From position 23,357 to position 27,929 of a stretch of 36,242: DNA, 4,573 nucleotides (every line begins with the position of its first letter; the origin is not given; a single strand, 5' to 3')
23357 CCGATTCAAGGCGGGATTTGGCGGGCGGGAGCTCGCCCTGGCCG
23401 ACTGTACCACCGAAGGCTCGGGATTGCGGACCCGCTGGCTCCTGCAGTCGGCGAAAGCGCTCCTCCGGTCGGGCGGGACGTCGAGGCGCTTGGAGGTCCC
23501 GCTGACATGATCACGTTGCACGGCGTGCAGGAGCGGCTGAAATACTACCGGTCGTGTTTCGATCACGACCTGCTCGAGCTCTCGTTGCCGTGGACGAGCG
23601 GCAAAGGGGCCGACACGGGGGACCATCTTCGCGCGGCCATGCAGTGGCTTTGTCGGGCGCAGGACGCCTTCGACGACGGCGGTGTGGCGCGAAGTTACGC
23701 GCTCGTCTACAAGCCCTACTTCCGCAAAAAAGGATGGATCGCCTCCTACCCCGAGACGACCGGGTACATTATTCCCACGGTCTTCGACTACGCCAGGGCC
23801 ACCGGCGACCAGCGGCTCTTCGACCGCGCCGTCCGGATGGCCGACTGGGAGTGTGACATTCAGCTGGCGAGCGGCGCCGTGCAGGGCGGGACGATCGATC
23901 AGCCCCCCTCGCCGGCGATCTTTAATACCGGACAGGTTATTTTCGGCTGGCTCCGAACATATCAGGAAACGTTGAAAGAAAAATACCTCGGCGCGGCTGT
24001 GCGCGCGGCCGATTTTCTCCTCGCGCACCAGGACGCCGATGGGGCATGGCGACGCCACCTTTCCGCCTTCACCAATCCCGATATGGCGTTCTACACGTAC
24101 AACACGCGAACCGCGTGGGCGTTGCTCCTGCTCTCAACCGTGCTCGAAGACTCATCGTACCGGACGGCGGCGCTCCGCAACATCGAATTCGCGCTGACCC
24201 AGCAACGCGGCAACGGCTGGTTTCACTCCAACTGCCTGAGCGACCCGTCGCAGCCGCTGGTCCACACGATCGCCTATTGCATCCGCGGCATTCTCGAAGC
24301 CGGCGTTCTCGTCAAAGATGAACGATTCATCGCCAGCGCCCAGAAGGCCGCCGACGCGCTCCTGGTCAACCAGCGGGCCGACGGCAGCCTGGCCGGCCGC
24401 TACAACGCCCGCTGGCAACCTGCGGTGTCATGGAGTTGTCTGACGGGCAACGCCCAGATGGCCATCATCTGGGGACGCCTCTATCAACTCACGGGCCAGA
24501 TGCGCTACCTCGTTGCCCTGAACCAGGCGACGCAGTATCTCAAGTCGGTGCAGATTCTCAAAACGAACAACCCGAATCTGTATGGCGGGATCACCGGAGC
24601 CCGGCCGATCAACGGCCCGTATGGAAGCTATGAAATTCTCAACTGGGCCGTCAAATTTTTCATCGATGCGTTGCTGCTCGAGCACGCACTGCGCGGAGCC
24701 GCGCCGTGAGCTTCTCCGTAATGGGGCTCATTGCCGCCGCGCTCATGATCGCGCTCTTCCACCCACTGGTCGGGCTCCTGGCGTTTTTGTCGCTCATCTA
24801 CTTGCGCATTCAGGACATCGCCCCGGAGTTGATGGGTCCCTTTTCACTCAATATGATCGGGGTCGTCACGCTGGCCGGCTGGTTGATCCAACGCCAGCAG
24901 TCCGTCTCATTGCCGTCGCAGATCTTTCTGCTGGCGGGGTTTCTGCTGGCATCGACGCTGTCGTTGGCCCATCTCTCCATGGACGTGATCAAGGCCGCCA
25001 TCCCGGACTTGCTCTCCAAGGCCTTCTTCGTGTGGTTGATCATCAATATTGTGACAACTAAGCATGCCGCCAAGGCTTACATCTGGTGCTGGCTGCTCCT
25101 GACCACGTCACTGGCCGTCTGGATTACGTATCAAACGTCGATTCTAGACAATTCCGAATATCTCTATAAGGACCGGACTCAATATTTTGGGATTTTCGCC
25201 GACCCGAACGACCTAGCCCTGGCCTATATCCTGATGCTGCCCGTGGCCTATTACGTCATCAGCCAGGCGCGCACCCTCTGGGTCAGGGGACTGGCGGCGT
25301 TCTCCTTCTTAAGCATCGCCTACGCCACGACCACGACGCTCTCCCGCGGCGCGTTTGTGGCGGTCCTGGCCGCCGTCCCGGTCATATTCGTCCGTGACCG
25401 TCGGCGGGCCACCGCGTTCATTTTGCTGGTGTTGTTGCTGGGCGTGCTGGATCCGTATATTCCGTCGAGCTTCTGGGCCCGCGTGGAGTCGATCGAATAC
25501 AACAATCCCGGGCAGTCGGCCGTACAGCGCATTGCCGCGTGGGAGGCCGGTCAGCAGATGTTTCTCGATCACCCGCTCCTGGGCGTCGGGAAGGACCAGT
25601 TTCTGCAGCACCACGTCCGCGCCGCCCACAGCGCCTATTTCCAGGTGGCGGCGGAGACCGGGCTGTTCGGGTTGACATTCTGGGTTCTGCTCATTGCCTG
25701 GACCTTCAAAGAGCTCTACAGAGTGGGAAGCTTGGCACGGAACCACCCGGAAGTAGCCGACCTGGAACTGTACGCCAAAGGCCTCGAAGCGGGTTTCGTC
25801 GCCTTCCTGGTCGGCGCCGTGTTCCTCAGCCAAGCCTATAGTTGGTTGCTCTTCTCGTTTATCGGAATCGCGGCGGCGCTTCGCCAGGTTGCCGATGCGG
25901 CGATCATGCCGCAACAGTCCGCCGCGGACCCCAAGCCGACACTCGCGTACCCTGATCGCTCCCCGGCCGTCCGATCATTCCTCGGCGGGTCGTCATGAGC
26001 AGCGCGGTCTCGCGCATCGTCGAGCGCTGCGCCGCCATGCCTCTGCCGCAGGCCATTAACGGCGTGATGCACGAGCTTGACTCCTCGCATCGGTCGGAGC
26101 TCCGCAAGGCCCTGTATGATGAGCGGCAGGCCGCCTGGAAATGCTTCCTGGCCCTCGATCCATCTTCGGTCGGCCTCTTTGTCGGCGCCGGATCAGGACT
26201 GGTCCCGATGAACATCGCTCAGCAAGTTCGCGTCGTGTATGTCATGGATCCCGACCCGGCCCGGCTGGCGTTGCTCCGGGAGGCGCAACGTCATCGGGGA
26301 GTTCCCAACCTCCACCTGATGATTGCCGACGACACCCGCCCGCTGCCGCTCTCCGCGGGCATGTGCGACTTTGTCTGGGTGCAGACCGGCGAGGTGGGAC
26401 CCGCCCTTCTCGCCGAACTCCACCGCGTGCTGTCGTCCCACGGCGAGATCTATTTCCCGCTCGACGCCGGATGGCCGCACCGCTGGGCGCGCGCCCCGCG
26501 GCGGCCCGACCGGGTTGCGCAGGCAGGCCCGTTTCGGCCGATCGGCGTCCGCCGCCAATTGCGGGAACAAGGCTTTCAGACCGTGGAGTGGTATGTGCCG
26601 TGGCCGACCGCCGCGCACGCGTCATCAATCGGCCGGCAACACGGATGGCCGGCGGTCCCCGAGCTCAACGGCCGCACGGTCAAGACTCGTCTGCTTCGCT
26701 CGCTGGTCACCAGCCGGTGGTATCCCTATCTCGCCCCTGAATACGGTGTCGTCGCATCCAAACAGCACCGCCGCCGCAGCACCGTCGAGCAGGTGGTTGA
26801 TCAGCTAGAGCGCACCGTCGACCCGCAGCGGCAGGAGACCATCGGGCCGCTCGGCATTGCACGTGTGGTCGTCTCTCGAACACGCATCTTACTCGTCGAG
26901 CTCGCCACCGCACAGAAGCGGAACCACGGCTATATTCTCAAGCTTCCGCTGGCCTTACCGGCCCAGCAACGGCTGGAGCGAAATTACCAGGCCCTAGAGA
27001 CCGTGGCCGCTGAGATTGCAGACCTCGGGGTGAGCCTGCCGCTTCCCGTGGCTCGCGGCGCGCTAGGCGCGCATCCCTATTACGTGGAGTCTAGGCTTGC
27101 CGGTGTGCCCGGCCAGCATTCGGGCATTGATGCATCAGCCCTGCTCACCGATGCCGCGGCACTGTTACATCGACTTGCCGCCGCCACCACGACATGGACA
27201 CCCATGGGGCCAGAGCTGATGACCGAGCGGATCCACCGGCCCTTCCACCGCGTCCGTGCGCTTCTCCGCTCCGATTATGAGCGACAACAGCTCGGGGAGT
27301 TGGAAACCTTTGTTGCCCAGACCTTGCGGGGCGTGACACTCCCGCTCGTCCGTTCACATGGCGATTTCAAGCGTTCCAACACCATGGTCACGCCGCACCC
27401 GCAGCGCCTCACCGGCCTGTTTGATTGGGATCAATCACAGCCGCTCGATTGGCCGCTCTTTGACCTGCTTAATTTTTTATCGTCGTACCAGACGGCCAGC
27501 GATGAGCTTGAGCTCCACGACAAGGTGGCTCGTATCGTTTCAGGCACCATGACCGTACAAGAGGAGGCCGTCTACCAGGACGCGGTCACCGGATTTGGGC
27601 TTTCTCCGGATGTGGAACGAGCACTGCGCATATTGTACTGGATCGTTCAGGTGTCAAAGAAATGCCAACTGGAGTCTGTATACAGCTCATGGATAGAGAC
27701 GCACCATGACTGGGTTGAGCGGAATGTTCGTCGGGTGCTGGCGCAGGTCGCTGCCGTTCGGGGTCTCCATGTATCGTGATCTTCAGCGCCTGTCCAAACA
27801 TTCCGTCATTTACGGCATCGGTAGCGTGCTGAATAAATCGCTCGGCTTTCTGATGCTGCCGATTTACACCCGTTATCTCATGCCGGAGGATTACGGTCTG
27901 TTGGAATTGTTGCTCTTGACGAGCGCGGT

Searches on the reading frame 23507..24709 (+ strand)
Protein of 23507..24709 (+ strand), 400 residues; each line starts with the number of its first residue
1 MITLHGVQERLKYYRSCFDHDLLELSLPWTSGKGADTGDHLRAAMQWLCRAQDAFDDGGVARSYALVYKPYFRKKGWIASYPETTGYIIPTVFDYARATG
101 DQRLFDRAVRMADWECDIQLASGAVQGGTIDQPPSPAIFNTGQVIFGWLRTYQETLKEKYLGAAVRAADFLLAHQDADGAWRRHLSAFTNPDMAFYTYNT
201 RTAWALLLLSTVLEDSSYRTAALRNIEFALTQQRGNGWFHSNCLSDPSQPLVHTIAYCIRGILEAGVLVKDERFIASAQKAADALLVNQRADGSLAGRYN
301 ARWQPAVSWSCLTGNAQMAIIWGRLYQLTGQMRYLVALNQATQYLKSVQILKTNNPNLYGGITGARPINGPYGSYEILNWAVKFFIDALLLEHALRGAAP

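Call 6: search_protein_families(library=pfam, proteins=[window:23507-24709:+], max_evalue=0.001)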
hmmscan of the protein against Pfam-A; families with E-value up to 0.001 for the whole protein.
window:23507-24709:+ (400 aa): 6 families
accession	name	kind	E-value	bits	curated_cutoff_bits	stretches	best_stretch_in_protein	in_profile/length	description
PF09492.16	Pec_lyase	-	2.4e-08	34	22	0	149-200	49-99/292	Pectic acid lyase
PF13243.12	SQHop_cyclase_C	-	7.7e-08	32.2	26.1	1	139-258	188-303/319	Squalene-hopene cyclase C-terminal domain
PF07944.18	Beta-AFase-like_GH127_cat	-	1.4e-07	31.3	24.9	0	137-280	123-253/376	Beta-L-arabinofuranosidase, GH127 catalytic domain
PF06662.19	C5-epim_C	-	2e-05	24.6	23.3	0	139-182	29-72/188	D-glucuronyl C5-epimerase C-terminus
PF06917.19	Pectate_lyase_2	-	0.00013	21.2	26.6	0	55-217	322-475/491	Periplasmic pectate lyase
PF07470.19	Glyco_hydro_88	-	0.00052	19.6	26.6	0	89-182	35-119/352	Glycosyl Hydrolase Family 88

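Call 8: search_protein_families(library=ncbifam, proteins=[window:23507-24709:+], max_evalue=0.0001)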
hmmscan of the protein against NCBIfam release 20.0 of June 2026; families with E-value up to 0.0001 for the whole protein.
window:23507-24709:+ (400 aa): 4 families
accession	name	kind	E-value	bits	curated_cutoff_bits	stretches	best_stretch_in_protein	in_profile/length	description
TIGR01787.1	squalene_cyclas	subfamily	5e-11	42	322.7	1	164-257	510-605/622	squalene/oxidosqualene cyclases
TIGR01507.1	hopene_cyclase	equivalog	1.2e-06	27.2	431.1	1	165-257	525-618/640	squalene--hopene cyclase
TIGR03463.1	osq_cycl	subfamily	1.5e-06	26.8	851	0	165-241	528-604/634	2,3-oxidosqualene cyclase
TIGR02474.1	pec_lyase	equivalog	1e-05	25.3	189.8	0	150-201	56-105/295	pectate lyase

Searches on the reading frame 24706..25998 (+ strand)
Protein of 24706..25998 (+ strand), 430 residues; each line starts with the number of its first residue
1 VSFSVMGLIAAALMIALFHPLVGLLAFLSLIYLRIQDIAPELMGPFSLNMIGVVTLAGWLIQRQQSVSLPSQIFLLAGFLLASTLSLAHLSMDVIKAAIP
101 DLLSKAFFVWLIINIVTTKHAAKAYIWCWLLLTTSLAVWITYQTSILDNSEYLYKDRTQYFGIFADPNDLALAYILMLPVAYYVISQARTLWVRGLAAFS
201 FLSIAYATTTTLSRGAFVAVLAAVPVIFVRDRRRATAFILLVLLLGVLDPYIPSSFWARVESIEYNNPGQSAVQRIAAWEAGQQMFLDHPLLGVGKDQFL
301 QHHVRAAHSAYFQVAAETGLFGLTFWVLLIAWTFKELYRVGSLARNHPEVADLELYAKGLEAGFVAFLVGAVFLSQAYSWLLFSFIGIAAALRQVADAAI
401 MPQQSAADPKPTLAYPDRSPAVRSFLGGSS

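Call 6: search_protein_families(library=pfam, proteins=[window:24706-25998:+], max_evalue=0.001)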
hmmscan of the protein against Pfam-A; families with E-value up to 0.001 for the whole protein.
window:24706-25998:+ (430 aa): 1 family
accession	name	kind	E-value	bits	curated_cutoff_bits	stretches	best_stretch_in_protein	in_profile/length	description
PF04932.20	Wzy_C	-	1e-17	64.7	31.7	1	200-327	2-149/149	O-Antigen ligase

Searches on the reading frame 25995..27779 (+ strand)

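Call 6: search_protein_families(library=pfam, proteins=[window:25995-27779:+], max_evalue=0.001)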
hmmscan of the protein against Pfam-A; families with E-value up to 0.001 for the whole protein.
window:25995-27779:+ (594 aa): 3 families
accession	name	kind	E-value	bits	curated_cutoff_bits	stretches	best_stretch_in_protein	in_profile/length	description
PF01636.29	APH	-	1.5e-16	61.3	23.2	1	312-510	22-225/239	Phosphotransferase enzyme family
PF08241.18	Methyltransf_11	-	8.1e-07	30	21.2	1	63-154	3-95/95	Methyltransferase domain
PF13649.12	Methyltransf_25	-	1.2e-06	29.6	27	1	63-150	4-97/97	Methyltransferase domain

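Call 8: search_protein_families(library=ncbifam, proteins=[window:25995-27779:+], max_evalue=0.0001)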
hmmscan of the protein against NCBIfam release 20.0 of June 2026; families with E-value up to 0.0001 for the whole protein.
window:25995-27779:+ (594 aa): 0 families
